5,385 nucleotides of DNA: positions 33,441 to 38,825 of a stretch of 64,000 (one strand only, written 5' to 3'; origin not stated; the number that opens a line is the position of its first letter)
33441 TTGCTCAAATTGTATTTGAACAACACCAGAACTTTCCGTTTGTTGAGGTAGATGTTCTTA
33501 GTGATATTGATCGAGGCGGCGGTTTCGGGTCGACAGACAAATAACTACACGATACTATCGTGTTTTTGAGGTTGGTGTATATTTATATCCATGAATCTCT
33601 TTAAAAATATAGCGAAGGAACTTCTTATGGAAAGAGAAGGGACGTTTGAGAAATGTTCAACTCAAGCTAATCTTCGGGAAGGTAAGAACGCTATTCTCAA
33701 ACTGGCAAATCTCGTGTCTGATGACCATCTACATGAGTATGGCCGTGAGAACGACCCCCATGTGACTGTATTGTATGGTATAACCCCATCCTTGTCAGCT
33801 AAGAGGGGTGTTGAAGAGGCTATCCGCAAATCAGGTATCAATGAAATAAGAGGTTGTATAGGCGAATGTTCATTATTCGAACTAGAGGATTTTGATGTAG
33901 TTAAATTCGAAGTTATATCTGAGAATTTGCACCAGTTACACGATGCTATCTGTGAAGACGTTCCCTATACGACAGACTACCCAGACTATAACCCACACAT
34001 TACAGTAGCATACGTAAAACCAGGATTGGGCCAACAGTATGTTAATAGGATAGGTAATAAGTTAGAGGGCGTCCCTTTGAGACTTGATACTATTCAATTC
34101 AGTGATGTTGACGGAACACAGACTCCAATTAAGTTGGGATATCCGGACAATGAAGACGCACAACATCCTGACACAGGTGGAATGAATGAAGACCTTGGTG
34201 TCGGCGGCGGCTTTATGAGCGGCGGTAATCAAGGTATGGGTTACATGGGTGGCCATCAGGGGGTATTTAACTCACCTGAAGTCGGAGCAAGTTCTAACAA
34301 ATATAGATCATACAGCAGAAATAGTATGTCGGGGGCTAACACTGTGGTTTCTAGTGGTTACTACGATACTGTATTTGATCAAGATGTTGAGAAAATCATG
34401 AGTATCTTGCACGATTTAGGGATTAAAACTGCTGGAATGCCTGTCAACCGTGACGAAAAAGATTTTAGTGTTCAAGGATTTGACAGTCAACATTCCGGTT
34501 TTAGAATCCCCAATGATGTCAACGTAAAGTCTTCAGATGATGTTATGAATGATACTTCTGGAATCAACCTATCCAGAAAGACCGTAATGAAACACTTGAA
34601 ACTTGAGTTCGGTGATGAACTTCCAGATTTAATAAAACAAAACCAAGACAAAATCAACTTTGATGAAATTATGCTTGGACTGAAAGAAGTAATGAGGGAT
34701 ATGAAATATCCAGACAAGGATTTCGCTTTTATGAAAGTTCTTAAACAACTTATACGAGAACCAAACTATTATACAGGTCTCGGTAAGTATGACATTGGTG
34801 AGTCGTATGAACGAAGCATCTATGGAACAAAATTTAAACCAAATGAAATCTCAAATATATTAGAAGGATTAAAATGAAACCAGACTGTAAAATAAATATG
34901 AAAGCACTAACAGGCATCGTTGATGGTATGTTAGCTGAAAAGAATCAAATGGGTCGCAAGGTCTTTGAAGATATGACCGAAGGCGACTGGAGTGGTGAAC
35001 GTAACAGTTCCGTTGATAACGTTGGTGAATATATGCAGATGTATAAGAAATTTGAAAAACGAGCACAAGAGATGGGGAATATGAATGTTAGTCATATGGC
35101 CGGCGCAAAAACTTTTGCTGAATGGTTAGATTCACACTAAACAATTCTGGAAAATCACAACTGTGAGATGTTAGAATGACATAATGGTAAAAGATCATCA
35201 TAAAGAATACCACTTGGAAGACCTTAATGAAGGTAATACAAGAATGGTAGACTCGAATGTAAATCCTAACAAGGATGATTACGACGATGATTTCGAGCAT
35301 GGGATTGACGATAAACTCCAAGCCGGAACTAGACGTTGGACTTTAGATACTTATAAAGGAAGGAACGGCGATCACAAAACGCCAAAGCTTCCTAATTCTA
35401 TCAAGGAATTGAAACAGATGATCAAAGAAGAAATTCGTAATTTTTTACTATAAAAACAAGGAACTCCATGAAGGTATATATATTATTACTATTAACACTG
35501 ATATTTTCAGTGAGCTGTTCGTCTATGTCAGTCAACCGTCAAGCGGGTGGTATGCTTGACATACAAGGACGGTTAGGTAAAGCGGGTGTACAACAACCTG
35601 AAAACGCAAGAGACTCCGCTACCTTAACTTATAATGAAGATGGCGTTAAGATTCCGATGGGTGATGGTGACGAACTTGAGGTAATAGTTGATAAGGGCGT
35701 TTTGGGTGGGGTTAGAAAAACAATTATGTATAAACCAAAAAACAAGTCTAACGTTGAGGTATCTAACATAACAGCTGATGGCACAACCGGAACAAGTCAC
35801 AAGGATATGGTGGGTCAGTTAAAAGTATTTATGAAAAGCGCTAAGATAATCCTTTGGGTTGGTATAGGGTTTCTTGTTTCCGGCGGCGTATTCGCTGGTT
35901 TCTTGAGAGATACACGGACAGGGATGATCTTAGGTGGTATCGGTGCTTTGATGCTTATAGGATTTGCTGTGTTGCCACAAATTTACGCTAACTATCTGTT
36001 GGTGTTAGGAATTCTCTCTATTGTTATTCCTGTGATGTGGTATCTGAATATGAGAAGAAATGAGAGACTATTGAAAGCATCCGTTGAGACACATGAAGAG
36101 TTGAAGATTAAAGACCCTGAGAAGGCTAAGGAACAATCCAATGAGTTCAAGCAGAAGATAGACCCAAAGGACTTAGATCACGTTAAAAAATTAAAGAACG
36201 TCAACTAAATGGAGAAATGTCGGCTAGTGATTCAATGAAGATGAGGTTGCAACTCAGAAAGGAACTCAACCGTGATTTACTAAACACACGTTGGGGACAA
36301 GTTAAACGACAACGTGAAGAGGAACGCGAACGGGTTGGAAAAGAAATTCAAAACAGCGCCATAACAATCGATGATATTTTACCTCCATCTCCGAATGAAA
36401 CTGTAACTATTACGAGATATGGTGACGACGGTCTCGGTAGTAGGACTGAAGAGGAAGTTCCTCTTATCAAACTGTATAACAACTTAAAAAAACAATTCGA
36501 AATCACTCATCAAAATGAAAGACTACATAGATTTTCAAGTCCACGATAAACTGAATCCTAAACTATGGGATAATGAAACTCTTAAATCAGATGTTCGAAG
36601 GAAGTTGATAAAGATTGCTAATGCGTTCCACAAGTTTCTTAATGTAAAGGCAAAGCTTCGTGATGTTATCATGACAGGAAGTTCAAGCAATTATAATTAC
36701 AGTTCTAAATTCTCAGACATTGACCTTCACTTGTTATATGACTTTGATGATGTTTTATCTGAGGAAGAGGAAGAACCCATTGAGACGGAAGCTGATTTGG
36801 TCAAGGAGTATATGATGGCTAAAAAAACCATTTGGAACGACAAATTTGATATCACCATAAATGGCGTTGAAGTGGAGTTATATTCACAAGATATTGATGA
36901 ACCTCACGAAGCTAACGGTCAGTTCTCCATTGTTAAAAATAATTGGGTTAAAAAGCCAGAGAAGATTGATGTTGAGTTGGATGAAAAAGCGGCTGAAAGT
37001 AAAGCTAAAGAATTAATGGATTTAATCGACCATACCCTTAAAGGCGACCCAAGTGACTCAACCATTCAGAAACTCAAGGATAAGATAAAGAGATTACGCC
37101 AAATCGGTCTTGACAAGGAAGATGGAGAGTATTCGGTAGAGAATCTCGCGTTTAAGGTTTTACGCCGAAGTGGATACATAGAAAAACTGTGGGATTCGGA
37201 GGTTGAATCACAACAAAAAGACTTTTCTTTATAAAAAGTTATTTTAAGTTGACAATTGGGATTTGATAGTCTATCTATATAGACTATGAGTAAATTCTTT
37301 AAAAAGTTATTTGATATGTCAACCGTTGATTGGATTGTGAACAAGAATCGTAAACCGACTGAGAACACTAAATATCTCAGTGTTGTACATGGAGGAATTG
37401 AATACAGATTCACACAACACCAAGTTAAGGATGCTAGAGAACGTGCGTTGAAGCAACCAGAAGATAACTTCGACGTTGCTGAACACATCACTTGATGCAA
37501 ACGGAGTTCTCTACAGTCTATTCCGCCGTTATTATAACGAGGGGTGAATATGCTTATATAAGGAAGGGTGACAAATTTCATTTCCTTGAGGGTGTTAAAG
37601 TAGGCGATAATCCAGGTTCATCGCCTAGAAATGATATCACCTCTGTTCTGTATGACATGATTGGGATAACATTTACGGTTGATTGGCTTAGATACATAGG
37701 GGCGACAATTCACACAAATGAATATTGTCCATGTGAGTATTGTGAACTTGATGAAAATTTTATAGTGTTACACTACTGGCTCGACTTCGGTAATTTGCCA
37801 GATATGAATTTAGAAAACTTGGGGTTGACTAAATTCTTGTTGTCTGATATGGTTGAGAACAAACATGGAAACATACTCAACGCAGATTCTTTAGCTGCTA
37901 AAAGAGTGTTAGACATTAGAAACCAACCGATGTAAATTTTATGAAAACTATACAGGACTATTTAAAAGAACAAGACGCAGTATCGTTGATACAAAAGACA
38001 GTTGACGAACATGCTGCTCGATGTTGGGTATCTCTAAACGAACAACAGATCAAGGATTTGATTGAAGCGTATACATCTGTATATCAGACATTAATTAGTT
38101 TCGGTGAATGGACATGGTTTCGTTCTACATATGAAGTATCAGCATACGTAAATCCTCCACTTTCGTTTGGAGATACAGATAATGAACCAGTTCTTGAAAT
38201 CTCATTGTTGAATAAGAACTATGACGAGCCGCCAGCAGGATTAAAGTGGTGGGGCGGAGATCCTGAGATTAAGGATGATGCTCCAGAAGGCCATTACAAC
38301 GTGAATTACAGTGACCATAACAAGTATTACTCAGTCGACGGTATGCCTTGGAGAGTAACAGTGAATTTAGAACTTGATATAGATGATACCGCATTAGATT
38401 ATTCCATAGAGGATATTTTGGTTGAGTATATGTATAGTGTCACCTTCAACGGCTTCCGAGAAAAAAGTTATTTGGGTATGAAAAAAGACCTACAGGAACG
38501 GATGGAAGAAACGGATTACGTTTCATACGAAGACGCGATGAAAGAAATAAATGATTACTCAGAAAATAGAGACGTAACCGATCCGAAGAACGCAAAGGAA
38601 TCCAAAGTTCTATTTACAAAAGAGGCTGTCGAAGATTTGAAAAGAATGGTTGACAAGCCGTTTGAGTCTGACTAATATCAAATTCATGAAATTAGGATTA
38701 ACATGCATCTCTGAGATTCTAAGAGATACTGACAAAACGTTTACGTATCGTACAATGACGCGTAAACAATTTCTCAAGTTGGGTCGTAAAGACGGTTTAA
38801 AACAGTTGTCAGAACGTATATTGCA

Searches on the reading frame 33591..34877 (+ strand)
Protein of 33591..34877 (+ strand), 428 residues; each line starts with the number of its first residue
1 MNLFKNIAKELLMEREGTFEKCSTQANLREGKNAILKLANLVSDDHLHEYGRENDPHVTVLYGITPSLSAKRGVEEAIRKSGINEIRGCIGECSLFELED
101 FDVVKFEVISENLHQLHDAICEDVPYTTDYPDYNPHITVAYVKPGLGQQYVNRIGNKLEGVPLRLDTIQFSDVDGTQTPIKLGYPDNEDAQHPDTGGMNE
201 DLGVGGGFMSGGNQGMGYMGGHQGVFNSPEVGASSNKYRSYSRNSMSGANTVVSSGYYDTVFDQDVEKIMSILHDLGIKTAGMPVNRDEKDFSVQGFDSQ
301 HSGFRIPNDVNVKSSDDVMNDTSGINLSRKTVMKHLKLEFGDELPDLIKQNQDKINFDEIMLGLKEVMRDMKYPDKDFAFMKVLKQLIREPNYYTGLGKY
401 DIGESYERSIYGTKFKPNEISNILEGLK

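Call 72: search_protein_families(library=pfam, proteins=[window:33591-34877:+], max_evalue=0.001)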
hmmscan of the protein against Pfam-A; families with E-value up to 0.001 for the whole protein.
window:33591-34877:+ (428 aa): 2 families
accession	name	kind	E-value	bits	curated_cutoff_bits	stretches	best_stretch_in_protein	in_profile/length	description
PF13563.12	2_5_RNA_ligase2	-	5.5e-09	36.7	27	1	50-172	21-147/152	2'-5' RNA ligase superfamily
PF23474.1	Acb1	-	2.9e-07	30.8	27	1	38-143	17-112/144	Anti-CBASS protein Acb1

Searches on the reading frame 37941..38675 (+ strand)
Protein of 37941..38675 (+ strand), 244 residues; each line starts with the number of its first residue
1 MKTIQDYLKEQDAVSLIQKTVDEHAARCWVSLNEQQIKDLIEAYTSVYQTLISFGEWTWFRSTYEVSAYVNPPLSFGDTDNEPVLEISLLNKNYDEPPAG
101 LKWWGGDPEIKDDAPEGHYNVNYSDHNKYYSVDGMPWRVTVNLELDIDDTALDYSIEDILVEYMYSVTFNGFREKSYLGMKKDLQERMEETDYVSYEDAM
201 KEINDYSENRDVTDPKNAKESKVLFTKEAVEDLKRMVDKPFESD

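Call 102: search_protein_families(library=pfam, proteins=[window:37941-38675:+], max_evalue=0.001)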
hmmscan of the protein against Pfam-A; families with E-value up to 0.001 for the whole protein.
window:37941-38675:+ (244 aa): 1 family
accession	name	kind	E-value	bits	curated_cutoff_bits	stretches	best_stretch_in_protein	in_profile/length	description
PF20194.3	DUF6557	-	7.2e-05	23.8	27.8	1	125-190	80-144/144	Family of unknown function (DUF6557)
